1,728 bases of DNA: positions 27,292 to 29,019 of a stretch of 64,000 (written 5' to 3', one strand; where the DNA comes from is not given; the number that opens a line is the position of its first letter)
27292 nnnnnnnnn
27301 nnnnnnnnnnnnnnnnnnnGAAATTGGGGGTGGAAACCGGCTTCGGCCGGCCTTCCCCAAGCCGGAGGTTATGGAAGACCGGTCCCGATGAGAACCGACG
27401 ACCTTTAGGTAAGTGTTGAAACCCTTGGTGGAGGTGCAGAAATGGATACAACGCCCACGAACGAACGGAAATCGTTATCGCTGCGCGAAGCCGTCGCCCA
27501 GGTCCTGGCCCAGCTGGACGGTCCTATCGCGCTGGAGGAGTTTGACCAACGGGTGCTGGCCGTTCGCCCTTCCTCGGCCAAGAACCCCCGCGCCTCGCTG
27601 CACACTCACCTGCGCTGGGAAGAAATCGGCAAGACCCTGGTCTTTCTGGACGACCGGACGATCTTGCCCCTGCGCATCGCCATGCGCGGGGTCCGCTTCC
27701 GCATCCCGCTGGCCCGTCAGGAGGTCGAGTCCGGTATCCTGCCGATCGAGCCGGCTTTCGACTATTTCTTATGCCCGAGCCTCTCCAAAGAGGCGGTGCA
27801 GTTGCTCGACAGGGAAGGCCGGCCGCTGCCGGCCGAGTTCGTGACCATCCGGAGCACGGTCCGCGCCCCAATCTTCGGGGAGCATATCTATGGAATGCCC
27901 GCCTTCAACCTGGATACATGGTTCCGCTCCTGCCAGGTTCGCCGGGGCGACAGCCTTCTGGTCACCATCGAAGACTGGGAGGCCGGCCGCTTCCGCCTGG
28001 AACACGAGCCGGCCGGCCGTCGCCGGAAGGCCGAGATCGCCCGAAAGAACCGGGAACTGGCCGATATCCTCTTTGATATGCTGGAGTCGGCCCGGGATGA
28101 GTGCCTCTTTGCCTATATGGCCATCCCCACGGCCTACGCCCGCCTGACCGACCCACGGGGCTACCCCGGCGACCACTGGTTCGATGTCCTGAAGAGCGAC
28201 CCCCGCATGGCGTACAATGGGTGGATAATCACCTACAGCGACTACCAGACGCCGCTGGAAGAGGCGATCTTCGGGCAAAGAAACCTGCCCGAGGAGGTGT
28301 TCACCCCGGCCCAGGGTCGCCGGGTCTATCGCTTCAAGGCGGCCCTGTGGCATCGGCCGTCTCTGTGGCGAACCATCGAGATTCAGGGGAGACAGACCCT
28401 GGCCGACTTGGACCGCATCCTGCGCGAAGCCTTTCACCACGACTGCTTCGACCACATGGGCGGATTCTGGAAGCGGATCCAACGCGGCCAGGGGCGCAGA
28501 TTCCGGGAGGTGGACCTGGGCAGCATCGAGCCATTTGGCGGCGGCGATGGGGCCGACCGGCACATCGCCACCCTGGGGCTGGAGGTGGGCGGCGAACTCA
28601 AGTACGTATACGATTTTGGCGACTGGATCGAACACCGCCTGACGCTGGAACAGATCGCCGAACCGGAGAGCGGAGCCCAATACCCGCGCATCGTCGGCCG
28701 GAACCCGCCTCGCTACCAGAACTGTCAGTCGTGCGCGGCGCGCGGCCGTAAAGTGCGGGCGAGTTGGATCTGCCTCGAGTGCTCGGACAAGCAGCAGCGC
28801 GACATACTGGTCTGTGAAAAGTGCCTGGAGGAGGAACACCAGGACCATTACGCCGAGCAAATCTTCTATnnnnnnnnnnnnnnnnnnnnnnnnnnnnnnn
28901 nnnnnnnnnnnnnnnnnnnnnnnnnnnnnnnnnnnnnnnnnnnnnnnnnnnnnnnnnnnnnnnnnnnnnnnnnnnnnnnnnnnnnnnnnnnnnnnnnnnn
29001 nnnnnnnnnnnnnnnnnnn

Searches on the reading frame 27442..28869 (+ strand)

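Call 71: search_protein_families(library=pfam, proteins=[window:27442-28869:+], max_evalue=0.0001)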
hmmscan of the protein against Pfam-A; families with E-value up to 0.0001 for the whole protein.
window:27442-28869:+ (476 aa): 2 families
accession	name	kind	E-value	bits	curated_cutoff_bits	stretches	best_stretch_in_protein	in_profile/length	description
PF07929.16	PRiA4_ORF3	-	4e-13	49.9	26.6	1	295-419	2-122/173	Plasmid pRiA4b ORF-3-like protein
PF12251.13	SNAPC3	-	1.2e-06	28.8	23.8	1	386-471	101-187/199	snRNA-activating protein complex (SNAPc), subunit 3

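Call 81: search_protein_families(library=ncbifam, proteins=[window:27442-28869:+], max_evalue=0.001)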
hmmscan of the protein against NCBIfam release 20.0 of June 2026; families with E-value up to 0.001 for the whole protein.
window:27442-28869:+ (476 aa): 0 families
